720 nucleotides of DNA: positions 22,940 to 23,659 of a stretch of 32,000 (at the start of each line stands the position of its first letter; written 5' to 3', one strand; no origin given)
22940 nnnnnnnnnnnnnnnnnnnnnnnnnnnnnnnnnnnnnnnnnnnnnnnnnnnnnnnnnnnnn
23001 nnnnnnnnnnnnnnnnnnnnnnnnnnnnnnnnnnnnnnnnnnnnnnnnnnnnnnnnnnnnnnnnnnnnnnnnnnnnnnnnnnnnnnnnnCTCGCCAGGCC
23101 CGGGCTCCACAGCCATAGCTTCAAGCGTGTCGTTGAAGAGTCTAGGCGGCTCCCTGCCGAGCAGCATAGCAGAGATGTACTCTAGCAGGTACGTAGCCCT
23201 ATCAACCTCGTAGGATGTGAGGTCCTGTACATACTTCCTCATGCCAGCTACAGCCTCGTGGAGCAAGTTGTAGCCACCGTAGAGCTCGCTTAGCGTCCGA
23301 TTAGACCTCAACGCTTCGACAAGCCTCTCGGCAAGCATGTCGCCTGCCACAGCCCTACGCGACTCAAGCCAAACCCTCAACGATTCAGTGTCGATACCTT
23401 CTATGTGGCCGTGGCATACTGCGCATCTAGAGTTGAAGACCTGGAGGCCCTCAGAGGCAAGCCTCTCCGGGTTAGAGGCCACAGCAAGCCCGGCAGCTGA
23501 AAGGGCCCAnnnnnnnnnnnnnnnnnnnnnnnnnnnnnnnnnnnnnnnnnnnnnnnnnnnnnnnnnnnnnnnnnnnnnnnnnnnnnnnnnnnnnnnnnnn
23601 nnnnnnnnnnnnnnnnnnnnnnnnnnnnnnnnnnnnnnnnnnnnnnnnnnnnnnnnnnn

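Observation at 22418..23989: Triple fusion at the head of the ccm operon: thioredoxin (CPVC) - cytochrome c (CAVCH) - CcdA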

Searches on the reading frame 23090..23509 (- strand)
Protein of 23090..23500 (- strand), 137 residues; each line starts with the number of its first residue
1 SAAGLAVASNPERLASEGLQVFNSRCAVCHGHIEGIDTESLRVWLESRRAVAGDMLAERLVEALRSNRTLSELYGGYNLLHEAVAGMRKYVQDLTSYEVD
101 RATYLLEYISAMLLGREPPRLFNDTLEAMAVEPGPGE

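Call 3: search_protein_families(library=pfam, proteins=[window:23090-23500:-], max_evalue=1)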
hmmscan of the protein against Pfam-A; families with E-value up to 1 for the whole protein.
window:23090-23500:- (137 aa): 3 families
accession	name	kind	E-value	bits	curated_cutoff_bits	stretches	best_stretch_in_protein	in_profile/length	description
PF13442.11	Cytochrome_CBB3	-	0.0051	17.5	27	1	15-42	3-28/68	Cytochrome C oxidase, cbb3-type, subunit III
PF22699.1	GMIP-like_FCH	-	0.24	11.1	27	1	75-108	2-35/283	GEM-interacting protein-like, FCH domain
PF00034.26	Cytochrom_C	-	0.27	13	21.3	1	16-31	2-17/90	Cytochrome c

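Call 22: search_solved_structures(query=A2, max_evalue=10, show_alignments=3)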
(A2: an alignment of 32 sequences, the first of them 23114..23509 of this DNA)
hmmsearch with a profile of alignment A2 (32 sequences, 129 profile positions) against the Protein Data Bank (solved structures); distinct sequences matched with E-value up to 10: 220 (the best 60 are shown).
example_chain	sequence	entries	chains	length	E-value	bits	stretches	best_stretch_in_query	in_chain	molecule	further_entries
9g83_v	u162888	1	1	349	8.1e-06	28.9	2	16-35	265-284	Cbb3-type cytochrome c oxidase subunit CcoP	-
6xkx_p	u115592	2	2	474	1.8e-05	27.8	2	17-37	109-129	Cbb3-type cytochrome c oxidase subunit CcoP,Cytochrome c-type cyt cy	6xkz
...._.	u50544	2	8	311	5.6e-05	26.2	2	5-35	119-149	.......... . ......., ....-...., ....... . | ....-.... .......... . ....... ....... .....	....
8snh_G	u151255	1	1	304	0.00017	24.6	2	5-35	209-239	Cbb3-type cytochrome c oxidase subunit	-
6xkw_p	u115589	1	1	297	0.00024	24.1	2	17-37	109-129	Cbb3-type cytochrome c oxidase subunit CcoP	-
8smr_G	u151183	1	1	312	0.00068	22.7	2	7-34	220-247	Cbb3-type cytochrome c oxidase subunit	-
6h5l_B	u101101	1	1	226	0.00073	22.6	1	14-36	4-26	Conserved hypothetical cytochrome protein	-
5fzr_A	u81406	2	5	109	0.0036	20.3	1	65-107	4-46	DESIGNED TPR PROTEIN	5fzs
6hwh_M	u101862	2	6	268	0.004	20.2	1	13-35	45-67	Cytochrome bc1 complex cytochrome c subunit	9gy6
8ovc_O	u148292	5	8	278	0.0043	20.1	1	13-35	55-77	Cytochrome bc1 complex cytochrome c subunit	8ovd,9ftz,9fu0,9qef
6adq_C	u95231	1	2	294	0.0049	19.9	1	13-35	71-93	Cytochrome bc1 complex cytochrome c subunit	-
5fzq_A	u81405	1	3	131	0.0053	19.8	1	65-107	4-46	DESIGNED TPR PROTEIN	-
8hcr_C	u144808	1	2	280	0.007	19.4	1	12-35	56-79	Cytochrome bc1 complex cytochrome c subunit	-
7e1v_O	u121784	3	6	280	0.007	19.4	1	12-35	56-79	Cytochrome bc1 complex cytochrome c subunit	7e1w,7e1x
7rh5_O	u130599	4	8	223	0.0088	19.1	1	17-35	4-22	Cytochrome bc1 complex cytochrome c subunit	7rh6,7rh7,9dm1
2l4d_A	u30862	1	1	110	0.11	15.5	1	20-35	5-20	SCO1/SenC family protein/cytochrome c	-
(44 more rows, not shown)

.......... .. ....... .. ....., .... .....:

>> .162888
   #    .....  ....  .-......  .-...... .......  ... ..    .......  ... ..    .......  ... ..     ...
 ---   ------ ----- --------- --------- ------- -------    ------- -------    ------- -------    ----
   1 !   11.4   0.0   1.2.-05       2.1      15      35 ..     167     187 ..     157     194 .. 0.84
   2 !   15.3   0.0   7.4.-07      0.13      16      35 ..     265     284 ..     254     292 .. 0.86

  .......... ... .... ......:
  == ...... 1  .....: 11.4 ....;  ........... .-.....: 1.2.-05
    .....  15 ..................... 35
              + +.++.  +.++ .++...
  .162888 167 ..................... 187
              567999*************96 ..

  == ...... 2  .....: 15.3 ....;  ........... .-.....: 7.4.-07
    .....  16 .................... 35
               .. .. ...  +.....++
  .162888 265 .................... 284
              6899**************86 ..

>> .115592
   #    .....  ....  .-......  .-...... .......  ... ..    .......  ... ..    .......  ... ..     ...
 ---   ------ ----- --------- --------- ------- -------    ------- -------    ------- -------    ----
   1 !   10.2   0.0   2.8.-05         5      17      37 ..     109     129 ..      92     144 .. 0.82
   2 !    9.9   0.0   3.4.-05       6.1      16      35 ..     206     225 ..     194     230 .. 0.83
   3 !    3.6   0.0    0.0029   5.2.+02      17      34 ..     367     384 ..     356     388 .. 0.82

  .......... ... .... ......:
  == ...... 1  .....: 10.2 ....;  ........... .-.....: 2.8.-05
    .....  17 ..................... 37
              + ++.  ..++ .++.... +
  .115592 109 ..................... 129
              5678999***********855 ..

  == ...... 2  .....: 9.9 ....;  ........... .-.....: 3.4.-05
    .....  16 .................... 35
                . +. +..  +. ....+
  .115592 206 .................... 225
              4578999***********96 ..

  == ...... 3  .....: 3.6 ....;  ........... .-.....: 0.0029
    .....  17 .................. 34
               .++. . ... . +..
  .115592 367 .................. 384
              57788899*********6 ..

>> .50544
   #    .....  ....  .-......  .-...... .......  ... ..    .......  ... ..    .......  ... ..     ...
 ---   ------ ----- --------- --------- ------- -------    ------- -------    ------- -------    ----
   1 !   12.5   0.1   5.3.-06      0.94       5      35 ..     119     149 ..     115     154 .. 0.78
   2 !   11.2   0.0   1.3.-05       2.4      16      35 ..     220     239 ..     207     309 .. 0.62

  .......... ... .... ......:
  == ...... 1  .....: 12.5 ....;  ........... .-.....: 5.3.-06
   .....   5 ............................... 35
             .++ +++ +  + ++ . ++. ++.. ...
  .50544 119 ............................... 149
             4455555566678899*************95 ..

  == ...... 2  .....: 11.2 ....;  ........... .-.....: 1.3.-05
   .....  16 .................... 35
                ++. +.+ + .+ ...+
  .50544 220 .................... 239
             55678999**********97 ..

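Call 29: predict_structure(alignment_id=A2)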
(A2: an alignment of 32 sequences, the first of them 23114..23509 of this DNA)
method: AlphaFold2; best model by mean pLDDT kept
length: 132 residues; sequences in the alignment: 32
mean_pLDDT: 90.5   pTM: 0.83
mean pLDDT of the five models: 90.5, 90.3, 89.9, 89.8, 89.2
residues with pLDDT >= 90: 108; 70-90: 6; 50-70: 13; < 50: 5
segments of 3 or more residues with pLDDT < 50: 130-132
pLDDT, mean of each block of 10 residues (from residue 1): 51 89 98 98 98 97 98 98 98 96 98 98 68 47
secondary structure, 60 per line:
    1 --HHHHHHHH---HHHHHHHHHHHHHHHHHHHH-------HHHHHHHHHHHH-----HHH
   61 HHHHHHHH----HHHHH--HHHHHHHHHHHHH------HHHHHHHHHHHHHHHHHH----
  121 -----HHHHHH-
elements in order: H3-10 H14-33 H41-52 H58-68 H73-77 H80-92 H99-116 H126-131

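Call 32: fold_search(model_id=the predicted structure, library=pdb)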
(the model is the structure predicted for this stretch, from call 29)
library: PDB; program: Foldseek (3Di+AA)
matches with E <= 10: 35; with E <= 0.001: 0
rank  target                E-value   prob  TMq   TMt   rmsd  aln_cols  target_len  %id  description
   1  4xxk_A                2.3e+00  0.05  0.20  0.19  13.2       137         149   14  Crystal structure of the Semet-derivative of the Bilin-binding domain of phycobilisome core-membrane linker ApcE (released 2015-12-16)
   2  5sva_Y                2.9e+00  0.06  0.22  0.08  11.3       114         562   17  Mediator-RNA Polymerase II Pre-Initiation Complex (released 2016-09-28)
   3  2hro                  3.4e+00  0.10  0.30  0.10   9.5       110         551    6  Structure of the full-lenght Enzyme I of the PTS system from Staphylococcus carnosus (released 2006-09-19)
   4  9og9                  3.6e+00  0.06  0.22  0.05  11.4       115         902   13  Cryo-EM structure of human full-length XPO1 (unliganded) (released 2025-11-26)
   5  7dgu                  4.0e+00  0.05  0.22  0.27   8.9       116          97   16  De novo designed protein H4A1R (released 2021-11-24)
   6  2hoi_A                4.7e+00  0.08  0.26  0.14   8.6        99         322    7  Crystal structure of the tetrameric pre-cleavage synaptic complex in the cre-loxp site-specific recombination (released 2007-06-26)
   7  2m5b_MODEL_1_A        5.2e+00  0.02  0.18  0.15  11.4       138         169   11  The NMR structure of the BID-BAK complex (released 2013-04-17)
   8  8hdu_C                5.5e+00  0.07  0.29  0.26   8.5       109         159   16  De novo design cavitated protein without predefined topology (released 2023-01-18)
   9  5k7f_B                5.5e+00  0.02  0.19  0.15  14.1       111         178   14  Crystal structure of apo AibR (released 2016-12-21)
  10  9kup_B                5.5e+00  0.02  0.16  0.16  15.7       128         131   14  Crystal structure of MCP2201LBD (released 2025-10-22)
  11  1pvp_A                5.8e+00  0.06  0.25  0.13   8.5        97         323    9  BASIS FOR A SWITCH IN SUBSTRATE SPECIFICITY: CRYSTAL STRUCTURE OF SELECTED VARIANT OF CRE SITE-SPECIFIC RECOMBINASE, A (released 2004-02-17)
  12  7jro_c                5.8e+00  0.04  0.21  0.14  13.8       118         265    8  Plant Mitochondrial complex IV from Vigna radiata (released 2021-01-20)
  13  8hdu_A                6.5e+00  0.07  0.30  0.27   8.4       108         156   16  De novo design cavitated protein without predefined topology (released 2023-01-18)
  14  2hof_B                6.5e+00  0.07  0.24  0.13   7.9        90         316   10  Crystal structure of the pre-cleavage synaptic complex in the cre-loxp site-specific recombination (released 2007-06-26)
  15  4yy2_C                6.5e+00  0.03  0.18  0.21   9.4        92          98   18  Computationally designed left-handed alpha/alpha toroid with 3 repeats in space group P212121 (released 2015-12-16)
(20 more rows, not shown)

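Call 34: search_protein_families(library=pfam, alignment_id=A2, max_evalue=1)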
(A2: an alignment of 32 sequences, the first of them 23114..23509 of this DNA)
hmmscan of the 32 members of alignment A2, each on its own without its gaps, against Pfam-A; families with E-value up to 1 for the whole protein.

A. member 1, window:23114-23509:- (132 aa): 4 families
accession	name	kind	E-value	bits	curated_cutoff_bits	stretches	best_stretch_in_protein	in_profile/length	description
PF13442.11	Cytochrome_CBB3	-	0.005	17.6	27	1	18-45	3-28/68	Cytochrome C oxidase, cbb3-type, subunit III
PF22699.1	GMIP-like_FCH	-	0.22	11.2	27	1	78-111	2-35/283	GEM-interacting protein-like, FCH domain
PF00034.26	Cytochrom_C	-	0.26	13.1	21.3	1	19-34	2-17/90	Cytochrome c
PF01413.25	C4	-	0.29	11.9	27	0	72-99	18-44/110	C-terminal tandem repeated domain in type 4 procollagen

B. families by the number of members that match (of 32 scanned): 26 families (the first 25 are shown)
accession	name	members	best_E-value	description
PF13442.11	Cytochrome_CBB3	29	2.3e-05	Cytochrome C oxidase, cbb3-type, subunit III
PF00034.26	Cytochrom_C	26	0.002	Cytochrome c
PF02167.20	Cytochrom_C1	13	0.0018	Cytochrome C1 family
PF14495.11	Cytochrom_C550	6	0.018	Cytochrome c-550 domain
PF19763.6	DUF6250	3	0.051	Domain of unknown function (DUF6250)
PF03127.19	GAT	1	0.029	GAT domain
PF18509.6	MCR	1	0.053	Magnetochrome domain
PF11845.13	Tll0287-like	1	0.056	Tll0287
PF13371.12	TPR_9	1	0.057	Tetratricopeptide repeat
PF03934.19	T2SSK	1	0.064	Type II secretion system (T2SS), protein K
PF18798.6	LPD3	1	0.068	Large polyvalent protein-associated domain 3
PF24731.1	DUF7683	1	0.07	Domain of unknown function (DUF7683)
PF21817.3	CapR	1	0.08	CapR homology domain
PF21614.2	DUF6854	1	0.12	Domain of unknown function (DUF6854)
PF01017.26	STAT_alpha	1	0.15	STAT transcription factor, coiled-coil domain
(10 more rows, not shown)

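Call 45: search_protein_representatives(alignment_id=A2)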
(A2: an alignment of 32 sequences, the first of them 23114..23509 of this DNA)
Query: 32 sequences, 129 profile positions. Proteins with E-value up to 0.001 (for the whole library): 363; up to 1e-10: 58; up to 1e-30: 7. The best 150 are listed.
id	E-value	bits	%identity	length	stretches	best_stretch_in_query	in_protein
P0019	1.3e-44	167.4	-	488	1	1-127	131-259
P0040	4.9e-43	162.2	-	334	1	1-128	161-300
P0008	3.9e-41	156.1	-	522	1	1-128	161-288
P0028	9.5e-38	145.1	-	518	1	1-127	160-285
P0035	1.9e-36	140.9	-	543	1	1-128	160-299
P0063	3.7e-36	140.0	-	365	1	1-124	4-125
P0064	1.2e-35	138.3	-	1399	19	19-35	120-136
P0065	4.9e-23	97.5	-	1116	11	9-42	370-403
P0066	1.0e-21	93.3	-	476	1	1-117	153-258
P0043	1.3e-21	92.9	-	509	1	4-127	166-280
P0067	1.9e-21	92.4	-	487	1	17-119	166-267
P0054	1.0e-20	90.0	-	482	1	14-116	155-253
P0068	1.3e-20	89.8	-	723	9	3-39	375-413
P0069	4.2e-19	84.8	-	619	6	12-35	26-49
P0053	9.1e-19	83.7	-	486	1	13-115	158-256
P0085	9.4e-14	67.5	-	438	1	16-119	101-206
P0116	3.7e-10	55.9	-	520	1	5-118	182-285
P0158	8.7e-08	48.2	-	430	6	18-72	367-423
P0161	1.2e-07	47.8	-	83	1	20-78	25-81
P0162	1.4e-07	47.6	-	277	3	14-64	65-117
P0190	9.1e-07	44.9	-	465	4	22-102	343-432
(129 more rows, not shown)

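Call 46: search_protein_families(library=pfam, proteins=[P0190, P0161, P0158, P0162, P0064, P0065, P0069, P0085, P0063, P0116], max_evalue=0.001)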
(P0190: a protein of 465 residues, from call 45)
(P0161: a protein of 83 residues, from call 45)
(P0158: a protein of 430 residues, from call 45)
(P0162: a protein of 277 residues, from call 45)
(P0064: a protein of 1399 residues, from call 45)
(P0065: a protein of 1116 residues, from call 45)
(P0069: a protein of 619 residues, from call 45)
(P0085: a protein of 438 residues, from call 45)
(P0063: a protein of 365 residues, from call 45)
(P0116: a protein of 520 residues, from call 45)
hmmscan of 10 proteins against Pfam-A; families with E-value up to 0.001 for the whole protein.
P0190 (465 aa): 7 families
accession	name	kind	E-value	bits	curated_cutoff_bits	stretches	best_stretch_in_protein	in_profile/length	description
PF13442.11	Cytochrome_CBB3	-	5.7e-20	71.9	27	1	144-221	7-68/68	Cytochrome C oxidase, cbb3-type, subunit III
PF00034.26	Cytochrom_C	-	5.8e-17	63.2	21.3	0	144-221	5-86/90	Cytochrome c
PF07635.16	PSCyt1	-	8.7e-14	52.3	22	1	151-204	1-57/59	Planctomycete cytochrome C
PF14495.11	Cytochrom_C550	-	1.4e-07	31.7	27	0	342-361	29-47/136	Cytochrome c-550 domain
PF09699.15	Paired_CXXCH_1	-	9.8e-07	28.8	20.6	0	347-363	6-22/41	Doubled CXXCH motif (Paired_CXXCH_1)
PF14376.11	Haem_bd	-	1e-06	29.2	27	0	144-158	35-49/133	Haem-binding domain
PF11845.13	Tll0287-like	-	1.5e-05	25.9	24.1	0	252-271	91-111/144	Tll0287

P0161 (83 aa): 0 families

P0158 (430 aa): 8 families
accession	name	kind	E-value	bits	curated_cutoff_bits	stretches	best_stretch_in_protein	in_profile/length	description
PF13442.11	Cytochrome_CBB3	-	9.5e-26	90.4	27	1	40-94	5-67/68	Cytochrome C oxidase, cbb3-type, subunit III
PF00034.26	Cytochrom_C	-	3.2e-12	48.1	21.3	0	40-87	3-50/90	Cytochrome c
PF14495.11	Cytochrom_C550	-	2.9e-09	37.1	27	0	88-118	15-45/136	Cytochrome c-550 domain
PF09098.15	Dehyd-heme_bind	-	2.3e-07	31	25.2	0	43-95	5-63/167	Quinohemoprotein amine dehydrogenase A, alpha subunit, haem binding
PF22113.1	Mtrc-MtrF_II-IV_dom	-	7.1e-07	29.4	30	0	309-387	26-93/176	Outer membrane cytochrome MtrC/MtrF-like, domains II/IV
PF13695.12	Zn_ribbon_3CxxC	-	4.5e-06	27.6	23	0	232-279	20-66/100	Zinc-binding domain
PF09699.15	Paired_CXXCH_1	-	1.3e-05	25.2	20.6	0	375-389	6-20/41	Doubled CXXCH motif (Paired_CXXCH_1)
PF14522.11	Cytochrome_C7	-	3.8e-05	23.9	24.8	0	375-385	13-23/67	Cytochrome c7 and related cytochrome c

P0162 (277 aa): 7 families
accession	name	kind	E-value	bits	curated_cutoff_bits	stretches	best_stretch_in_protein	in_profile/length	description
PF09098.15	Dehyd-heme_bind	-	2.7e-12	47.1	25.2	1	75-175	5-125/167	Quinohemoprotein amine dehydrogenase A, alpha subunit, haem binding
PF13442.11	Cytochrome_CBB3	-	7.5e-12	45.9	27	0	76-127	9-68/68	Cytochrome C oxidase, cbb3-type, subunit III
PF00034.26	Cytochrom_C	-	5.4e-07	31.3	21.3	0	71-87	3-18/90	Cytochrome c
PF14495.11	Cytochrom_C550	-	5.8e-06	26.5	27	0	210-229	23-42/136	Cytochrome c-550 domain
PF14376.11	Haem_bd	-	0.0003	21.2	27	0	140-156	32-48/133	Haem-binding domain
PF14537.11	Cytochrom_c3_2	-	0.00043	21.1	25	0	208-229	13-34/79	Cytochrome c3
PF14522.11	Cytochrome_C7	-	0.00067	19.9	24.8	0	212-229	32-49/67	Cytochrome c7 and related cytochrome c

P0064 (1399 aa): 9 families
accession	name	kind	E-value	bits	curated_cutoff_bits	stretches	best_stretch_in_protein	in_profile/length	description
PF13442.11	Cytochrome_CBB3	-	1.8e-196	637.2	27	19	1183-1248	2-68/68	Cytochrome C oxidase, cbb3-type, subunit III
PF00034.26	Cytochrom_C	-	3e-61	205.2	21.3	0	120-155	2-37/90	Cytochrome c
PF14495.11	Cytochrom_C550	-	5.4e-18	65.4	27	0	615-631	25-41/136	Cytochrome c-550 domain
PF18355.7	DUF5607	-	6.3e-18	65.4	25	0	607-639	30-62/65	Domain of unknown function (DUF5607)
PF11022.13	ATP19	-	2.5e-10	41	27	0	308-328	44-64/67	ATP synthase subunit K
PF02167.20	Cytochrom_C1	-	2.9e-10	40.6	22.8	0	118-137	14-33/219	Cytochrome C1 family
PF07635.16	PSCyt1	-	3.9e-08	34.2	22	0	556-573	1-19/59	Planctomycete cytochrome C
PF21817.3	CapR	-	4.1e-05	24.1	24.2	0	338-349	30-41/67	CapR homology domain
PF16366.10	CEBP_ZZ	-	0.0002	21.9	29.8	0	621-631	30-40/58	Cytoplasmic polyadenylation element-binding protein ZZ domain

P0065 (1116 aa): 7 families
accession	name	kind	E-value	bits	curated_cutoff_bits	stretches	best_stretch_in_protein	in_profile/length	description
PF13442.11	Cytochrome_CBB3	-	5e-63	209.8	27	2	450-506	4-65/68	Cytochrome C oxidase, cbb3-type, subunit III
PF00034.26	Cytochrom_C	-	6.5e-39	133.6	21.3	0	381-404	3-26/90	Cytochrome c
PF22113.1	Mtrc-MtrF_II-IV_dom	-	4.8e-14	52.7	30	0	939-1050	81-167/176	Outer membrane cytochrome MtrC/MtrF-like, domains II/IV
PF14522.11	Cytochrome_C7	-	7.5e-14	51.8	24.8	0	940-1046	14-66/67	Cytochrome c7 and related cytochrome c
PF23392.1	DUF7101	-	1.9e-12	47.5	27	0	660-678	29-47/96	Domain of unknown function (DUF7101)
PF14537.11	Cytochrom_c3_2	-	1.7e-11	44.9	25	0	313-330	24-41/79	Cytochrome c3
PF09699.15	Paired_CXXCH_1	-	0.00024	21.2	20.6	0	941-955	8-22/41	Doubled CXXCH motif (Paired_CXXCH_1)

P0069 (619 aa): 11 families
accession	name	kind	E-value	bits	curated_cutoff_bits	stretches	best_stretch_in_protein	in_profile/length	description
PF13442.11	Cytochrome_CBB3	-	2.8e-78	258.7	27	6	32-107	3-68/68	Cytochrome C oxidase, cbb3-type, subunit III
PF00034.26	Cytochrom_C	-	1.2e-59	200.1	21.3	6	534-611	2-89/90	Cytochrome c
PF14495.11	Cytochrom_C550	-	3e-14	53.3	27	0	31-49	25-43/136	Cytochrome c-550 domain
PF02167.20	Cytochrom_C1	-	3.5e-10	40.4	22.8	0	429-461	11-43/219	Cytochrome C1 family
PF11845.13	Tll0287-like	-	6.8e-09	36.7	24.1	0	213-232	97-118/144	Tll0287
PF14522.11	Cytochrome_C7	-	3.8e-08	33.5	24.8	0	32-50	33-51/67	Cytochrome c7 and related cytochrome c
PF22113.1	Mtrc-MtrF_II-IV_dom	-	4.6e-08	33.2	30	0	38-50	154-166/176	Outer membrane cytochrome MtrC/MtrF-like, domains II/IV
PF14537.11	Cytochrom_c3_2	-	1.7e-07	32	25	0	33-50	19-36/79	Cytochrome c3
PF09699.15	Paired_CXXCH_1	-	8.6e-07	29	20.6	0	323-338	7-22/41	Doubled CXXCH motif (Paired_CXXCH_1)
PF22297.1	PccH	-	3.4e-06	27.6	24.4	0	36-66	7-37/133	PccH Cytochrome c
PF09086.16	DUF1924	-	2e-05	25.3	22.5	0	441-457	26-42/96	Domain of unknown function (DUF1924)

P0085 (438 aa): 2 families
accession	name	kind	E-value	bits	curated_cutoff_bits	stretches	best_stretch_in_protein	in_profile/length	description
PF00085.26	Thioredoxin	-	2.1e-08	34.6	23.5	1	2-84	16-97/103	Thioredoxin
PF13098.12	Thioredoxin_2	-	4.5e-07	30.6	27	1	2-78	3-93/104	Thioredoxin-like domain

P0063 (365 aa): 1 family
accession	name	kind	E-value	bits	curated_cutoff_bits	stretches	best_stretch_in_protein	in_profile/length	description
PF02683.22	DsbD_TM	-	2.8e-05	24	27.1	1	166-334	8-194/219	Cytochrome C biogenesis protein transmembrane domain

P0116 (520 aa): 3 families
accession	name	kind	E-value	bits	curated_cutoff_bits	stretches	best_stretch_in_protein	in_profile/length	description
PF00085.26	Thioredoxin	-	3.2e-05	24.3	23.5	1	79-176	8-101/103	Thioredoxin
PF13098.12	Thioredoxin_2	-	0.00023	21.9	27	1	92-172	6-100/104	Thioredoxin-like domain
PF13192.12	Thioredoxin_3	-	0.00076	19.9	24.8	0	100-152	7-55/76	Thioredoxin domain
